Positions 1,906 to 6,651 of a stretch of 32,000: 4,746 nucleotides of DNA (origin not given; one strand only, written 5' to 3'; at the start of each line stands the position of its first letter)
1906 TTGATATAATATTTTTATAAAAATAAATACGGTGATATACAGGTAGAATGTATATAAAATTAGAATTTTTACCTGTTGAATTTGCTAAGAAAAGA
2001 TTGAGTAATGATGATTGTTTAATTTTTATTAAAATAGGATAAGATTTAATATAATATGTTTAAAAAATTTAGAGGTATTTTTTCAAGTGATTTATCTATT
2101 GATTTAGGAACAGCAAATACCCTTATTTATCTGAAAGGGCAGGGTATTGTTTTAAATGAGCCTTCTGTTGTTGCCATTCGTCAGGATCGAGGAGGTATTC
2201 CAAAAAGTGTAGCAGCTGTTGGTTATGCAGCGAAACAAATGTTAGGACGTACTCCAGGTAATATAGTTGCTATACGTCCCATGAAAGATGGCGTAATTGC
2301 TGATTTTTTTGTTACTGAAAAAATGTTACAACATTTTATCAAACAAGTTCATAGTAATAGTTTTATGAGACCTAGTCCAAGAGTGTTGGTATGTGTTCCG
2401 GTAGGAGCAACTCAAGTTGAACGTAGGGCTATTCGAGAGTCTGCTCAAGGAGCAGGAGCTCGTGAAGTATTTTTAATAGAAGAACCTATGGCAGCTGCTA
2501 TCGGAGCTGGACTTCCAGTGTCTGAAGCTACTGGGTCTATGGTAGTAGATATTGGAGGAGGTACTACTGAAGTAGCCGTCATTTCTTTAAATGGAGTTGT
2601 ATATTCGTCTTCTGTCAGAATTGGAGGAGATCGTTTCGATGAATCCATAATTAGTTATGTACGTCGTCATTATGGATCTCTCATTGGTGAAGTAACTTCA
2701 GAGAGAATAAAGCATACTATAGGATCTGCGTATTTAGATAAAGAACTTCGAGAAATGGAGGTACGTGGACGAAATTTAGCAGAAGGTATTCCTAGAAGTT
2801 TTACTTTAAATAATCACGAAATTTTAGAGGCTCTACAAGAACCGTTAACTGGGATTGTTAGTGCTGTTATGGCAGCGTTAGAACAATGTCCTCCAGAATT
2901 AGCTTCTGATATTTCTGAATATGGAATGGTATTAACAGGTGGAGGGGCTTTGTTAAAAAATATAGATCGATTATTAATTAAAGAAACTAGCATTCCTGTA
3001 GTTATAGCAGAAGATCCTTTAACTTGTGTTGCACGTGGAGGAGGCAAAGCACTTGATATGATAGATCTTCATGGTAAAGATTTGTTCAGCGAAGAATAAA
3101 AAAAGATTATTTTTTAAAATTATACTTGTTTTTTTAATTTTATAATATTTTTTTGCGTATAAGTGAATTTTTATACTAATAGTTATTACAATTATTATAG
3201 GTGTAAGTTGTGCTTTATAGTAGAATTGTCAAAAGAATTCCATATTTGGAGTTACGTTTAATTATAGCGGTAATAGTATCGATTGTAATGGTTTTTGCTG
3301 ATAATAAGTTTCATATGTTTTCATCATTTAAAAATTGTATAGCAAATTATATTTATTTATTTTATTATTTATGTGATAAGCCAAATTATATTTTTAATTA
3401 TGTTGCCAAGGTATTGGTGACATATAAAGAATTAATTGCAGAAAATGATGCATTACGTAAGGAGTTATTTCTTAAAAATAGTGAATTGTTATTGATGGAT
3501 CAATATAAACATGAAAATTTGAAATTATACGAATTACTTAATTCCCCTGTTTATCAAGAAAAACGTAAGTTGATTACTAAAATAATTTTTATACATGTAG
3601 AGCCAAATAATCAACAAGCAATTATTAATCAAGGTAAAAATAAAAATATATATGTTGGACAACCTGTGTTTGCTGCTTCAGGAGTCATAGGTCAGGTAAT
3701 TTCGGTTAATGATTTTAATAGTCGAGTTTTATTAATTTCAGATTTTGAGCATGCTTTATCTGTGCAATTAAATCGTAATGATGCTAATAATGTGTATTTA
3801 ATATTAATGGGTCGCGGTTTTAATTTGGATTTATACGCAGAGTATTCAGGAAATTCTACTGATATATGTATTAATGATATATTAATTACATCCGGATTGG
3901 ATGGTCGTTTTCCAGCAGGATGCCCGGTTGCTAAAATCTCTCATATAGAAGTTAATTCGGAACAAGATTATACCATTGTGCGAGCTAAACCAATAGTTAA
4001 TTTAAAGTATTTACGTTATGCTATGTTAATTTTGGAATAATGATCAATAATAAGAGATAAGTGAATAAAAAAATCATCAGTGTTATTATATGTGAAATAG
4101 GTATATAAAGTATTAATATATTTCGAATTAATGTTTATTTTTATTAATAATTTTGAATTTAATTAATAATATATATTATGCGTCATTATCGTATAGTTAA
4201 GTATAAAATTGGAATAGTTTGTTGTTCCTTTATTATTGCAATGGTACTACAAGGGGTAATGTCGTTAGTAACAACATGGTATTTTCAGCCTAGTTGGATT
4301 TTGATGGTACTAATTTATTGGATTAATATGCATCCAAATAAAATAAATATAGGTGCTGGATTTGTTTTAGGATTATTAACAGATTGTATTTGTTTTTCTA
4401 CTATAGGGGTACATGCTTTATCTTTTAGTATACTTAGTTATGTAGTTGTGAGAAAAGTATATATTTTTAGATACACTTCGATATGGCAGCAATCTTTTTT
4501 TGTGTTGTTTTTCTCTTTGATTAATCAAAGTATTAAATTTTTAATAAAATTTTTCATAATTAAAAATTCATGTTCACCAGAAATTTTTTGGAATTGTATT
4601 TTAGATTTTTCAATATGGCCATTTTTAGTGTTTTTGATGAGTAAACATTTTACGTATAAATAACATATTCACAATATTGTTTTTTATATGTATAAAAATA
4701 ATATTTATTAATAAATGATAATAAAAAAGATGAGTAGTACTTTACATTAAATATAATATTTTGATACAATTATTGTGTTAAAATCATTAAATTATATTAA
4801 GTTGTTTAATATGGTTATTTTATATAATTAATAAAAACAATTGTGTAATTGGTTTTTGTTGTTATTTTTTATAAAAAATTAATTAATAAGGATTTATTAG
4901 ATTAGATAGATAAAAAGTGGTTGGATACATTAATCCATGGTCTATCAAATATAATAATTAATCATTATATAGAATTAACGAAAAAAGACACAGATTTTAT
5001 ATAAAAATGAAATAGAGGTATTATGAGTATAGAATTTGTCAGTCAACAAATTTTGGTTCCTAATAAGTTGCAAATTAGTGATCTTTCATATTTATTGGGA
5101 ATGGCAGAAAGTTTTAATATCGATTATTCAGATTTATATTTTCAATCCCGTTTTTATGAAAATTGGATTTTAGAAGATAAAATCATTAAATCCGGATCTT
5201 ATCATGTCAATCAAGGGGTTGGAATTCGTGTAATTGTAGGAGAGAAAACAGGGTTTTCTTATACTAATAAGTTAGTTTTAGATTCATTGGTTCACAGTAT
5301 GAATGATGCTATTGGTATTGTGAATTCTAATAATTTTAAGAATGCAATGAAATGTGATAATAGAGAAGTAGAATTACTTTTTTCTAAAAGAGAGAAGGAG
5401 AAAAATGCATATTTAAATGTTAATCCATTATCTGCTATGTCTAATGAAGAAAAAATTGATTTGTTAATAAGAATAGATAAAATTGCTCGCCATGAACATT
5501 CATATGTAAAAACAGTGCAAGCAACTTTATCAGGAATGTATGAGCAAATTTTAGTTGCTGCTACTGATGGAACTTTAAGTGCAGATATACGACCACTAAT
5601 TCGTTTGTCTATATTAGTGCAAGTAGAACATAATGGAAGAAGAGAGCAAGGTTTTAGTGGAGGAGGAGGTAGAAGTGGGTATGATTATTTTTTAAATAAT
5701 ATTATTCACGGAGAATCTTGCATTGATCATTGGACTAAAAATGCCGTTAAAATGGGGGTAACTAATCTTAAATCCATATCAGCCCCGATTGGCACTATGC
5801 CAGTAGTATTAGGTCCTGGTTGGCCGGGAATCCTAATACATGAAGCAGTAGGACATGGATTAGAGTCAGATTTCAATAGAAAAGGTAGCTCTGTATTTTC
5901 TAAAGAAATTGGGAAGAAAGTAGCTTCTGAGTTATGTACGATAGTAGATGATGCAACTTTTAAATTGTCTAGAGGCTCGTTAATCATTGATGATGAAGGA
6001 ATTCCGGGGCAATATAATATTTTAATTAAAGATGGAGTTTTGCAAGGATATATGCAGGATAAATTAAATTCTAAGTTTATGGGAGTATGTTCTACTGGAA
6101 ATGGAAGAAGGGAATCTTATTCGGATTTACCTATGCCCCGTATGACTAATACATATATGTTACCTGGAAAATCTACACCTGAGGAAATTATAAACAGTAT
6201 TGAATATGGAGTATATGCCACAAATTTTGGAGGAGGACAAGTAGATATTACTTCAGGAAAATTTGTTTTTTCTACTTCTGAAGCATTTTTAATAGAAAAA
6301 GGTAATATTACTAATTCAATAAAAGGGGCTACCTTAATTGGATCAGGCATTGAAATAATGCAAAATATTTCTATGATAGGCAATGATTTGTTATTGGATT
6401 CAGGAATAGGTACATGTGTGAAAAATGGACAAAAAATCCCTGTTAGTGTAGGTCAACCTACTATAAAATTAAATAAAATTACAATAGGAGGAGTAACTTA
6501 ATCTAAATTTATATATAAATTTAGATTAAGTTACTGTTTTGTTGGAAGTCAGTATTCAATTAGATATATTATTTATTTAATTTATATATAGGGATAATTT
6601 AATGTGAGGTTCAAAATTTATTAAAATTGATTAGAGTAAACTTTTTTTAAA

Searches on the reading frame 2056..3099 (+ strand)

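Call 8: search_protein_families(library=ncbifam, proteins=[window:2056-3099:+], max_evalue=0.00001)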
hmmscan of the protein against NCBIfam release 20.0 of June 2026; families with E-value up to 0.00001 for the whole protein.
window:2056-3099:+ (347 aa): 16 families
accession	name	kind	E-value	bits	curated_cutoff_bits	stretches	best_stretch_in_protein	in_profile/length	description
TIGR00904.1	mreB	subfamily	1.8e-164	546.7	365.75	1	9-339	1-332/334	MreB/Mrl family cell shape determining protein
NF010539.0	PRK13927.1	subfamily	6.4e-164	544.8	293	1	6-343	2-336/339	rod shape-determining protein MreB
NF010540.1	PRK13929.1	exception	1.5e-121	405.5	515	1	10-338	4-329/334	rod-share determining protein MreBH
NF053558.1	BeeR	equivalog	9.7e-17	61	530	1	72-309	67-306/349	BeeR family actin-like protein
NF040964.1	MamK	subfamily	5.9e-16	58.4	400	1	13-329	3-315/335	MamK family actin-like protein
TIGR01991.1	HscA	equivalog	2.1e-15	56.2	708.55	1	66-328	91-354/600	Fe-S protein assembly chaperone HscA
NF011660.0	PRK15080.1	equivalog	2.2e-14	53.4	182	1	76-194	64-176/277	ethanolamine utilization protein EutJ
NF003520.0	PRK05183.1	subfamily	1.6e-13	49.9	620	1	78-303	122-349/621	Fe-S protein assembly chaperone HscA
TIGR01174.1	ftsA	equivalog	2.4e-13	49.9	175.85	1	134-319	171-346/371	cell division protein FtsA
TIGR02529.1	EutJ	subfamily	4.1e-12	46.1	152.1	1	76-195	31-144/239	ethanolamine utilization protein EutJ family protein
TIGR02350.1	prok_dnaK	equivalog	6.6e-11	41.3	822.55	1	109-206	132-235/596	molecular chaperone DnaK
NF001413.0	PRK00290.1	equivalog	1.8e-10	39.8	648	1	110-204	136-234/625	molecular chaperone DnaK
NF009946.0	PRK13410.1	equivalog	3.1e-10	38.9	1019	1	110-204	138-237/669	molecular chaperone DnaK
NF009947.0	PRK13411.1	equivalog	1.1e-09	37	1002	1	106-206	132-238/662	molecular chaperone DnaK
NF002399.0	PRK01433.1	equivalog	2.8e-08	32.9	743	1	102-329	136-350/595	Fe-S protein assembly chaperone HscA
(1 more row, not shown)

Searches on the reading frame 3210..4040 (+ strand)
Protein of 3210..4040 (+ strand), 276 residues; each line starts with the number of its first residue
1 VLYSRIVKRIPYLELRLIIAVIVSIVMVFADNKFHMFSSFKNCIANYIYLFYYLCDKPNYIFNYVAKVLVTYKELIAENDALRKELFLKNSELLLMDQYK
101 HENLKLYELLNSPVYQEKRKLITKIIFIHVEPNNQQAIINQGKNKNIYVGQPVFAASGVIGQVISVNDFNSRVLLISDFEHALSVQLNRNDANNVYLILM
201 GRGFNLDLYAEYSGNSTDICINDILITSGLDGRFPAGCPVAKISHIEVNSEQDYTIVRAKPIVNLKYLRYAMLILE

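Call 8: search_protein_families(library=ncbifam, proteins=[window:3210-4040:+], max_evalue=0.00001)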
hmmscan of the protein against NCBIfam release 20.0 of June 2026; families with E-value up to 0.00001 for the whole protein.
window:3210-4040:+ (276 aa): 15 families
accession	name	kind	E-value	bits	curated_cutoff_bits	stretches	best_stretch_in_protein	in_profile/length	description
TIGR00219.1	mreC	equivalog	7.1e-66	222.2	92.75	1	9-274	5-271/283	rod shape-determining protein MreC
NF010513.0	PRK13922.12-3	equivalog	1e-22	80.9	380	1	20-248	30-255/305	rod shape-determining protein MreC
NF010514.0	PRK13922.12-4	equivalog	9e-21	74.3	337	1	16-246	27-251/276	rod shape-determining protein MreC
NF010527.0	PRK13922.6-2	equivalog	3.9e-19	68.9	289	1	95-250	70-221/249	rod shape-determining protein MreC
NF011450.0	PRK14872.1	equivalog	6e-19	68.5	407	2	196-261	246-305/338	rod shape-determining protein MreC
NF010532.0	PRK13922.9-3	equivalog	2.4e-16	59.6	243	1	17-274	17-260/280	rod shape-determining protein MreC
NF010512.0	PRK13922.12-1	equivalog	1.4e-13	50.7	336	1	15-266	17-257/287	rod shape-determining protein MreC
NF010533.0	PRK13922.9-5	equivalog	1.5e-13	50.5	384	1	67-244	77-250/345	rod shape-determining protein MreC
NF010524.0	PRK13922.14-4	equivalog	6.5e-13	48.4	332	1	17-273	15-267/270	rod shape-determining protein MreC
NF010520.0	PRK13922.13-5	equivalog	7.9e-13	48.3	343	1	25-268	17-254/263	rod shape-determining protein MreC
NF010519.0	PRK13922.13-4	equivalog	1.4e-11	44.2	505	1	124-274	124-271/406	rod shape-determining protein MreC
NF010507.0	PRK13922.10-6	equivalog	1.9e-09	37.6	219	1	17-274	8-248/252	rod shape-determining protein MreC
NF010518.0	PRK13922.13-3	equivalog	4.8e-09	35.8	385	1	17-242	22-251/295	rod shape-determining protein MreC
NF010536.0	PRK13923.2-1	equivalog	3.5e-08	33.4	271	1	102-274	19-187/210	putative spore coat protein regulator protein YlbO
NF010510.0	PRK13922.11-5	equivalog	3.7e-07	29.5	415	1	137-267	135-263/334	rod shape-determining protein MreC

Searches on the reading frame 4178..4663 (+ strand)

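Call 8: search_protein_families(library=ncbifam, proteins=[window:4178-4663:+], max_evalue=0.00001)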
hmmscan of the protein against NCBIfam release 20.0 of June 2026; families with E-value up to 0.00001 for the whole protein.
window:4178-4663:+ (161 aa): 2 families
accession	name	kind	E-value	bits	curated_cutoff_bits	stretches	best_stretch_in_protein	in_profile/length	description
NF008282.0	PRK11060.1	equivalog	1.3e-35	123.1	205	1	13-156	11-154/162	rod shape-determining protein MreD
TIGR03426.1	shape_MreD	equivalog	2.8e-31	108.5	34.85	1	11-155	3-153/154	rod shape-determining protein MreD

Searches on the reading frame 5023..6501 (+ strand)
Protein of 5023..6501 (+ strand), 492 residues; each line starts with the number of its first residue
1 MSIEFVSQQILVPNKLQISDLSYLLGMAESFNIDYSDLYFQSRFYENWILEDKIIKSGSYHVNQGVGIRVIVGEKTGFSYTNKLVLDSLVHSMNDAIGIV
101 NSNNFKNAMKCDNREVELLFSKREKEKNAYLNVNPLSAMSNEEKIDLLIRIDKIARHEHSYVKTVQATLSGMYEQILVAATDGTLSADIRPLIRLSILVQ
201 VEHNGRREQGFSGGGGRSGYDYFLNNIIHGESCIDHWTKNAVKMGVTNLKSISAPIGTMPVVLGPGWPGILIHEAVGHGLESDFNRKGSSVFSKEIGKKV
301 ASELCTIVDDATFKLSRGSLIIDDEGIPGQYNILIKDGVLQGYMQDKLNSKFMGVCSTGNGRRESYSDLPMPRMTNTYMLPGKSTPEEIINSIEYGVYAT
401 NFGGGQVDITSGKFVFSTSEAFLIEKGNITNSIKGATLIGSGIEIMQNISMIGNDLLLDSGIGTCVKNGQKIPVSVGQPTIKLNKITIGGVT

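Call 8: search_protein_families(library=ncbifam, proteins=[window:5023-6501:+], max_evalue=0.00001)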
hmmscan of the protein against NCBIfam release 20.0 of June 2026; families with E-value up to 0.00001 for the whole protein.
window:5023-6501:+ (492 aa): 3 families
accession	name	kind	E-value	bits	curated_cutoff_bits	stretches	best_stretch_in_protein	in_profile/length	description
NF008006.0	PRK10735.1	equivalog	2.7e-224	745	513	1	1-491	1-480/481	metalloprotease TldD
NF040952.1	Arch_mtprotase_TldD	equivalog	8.4e-65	219.2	635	1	25-489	4-443/443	zinc metalloprotease TldD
NF008268.0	PRK11040.1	equivalog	6.3e-11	41.6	438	1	66-463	62-432/446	metalloprotease PmbA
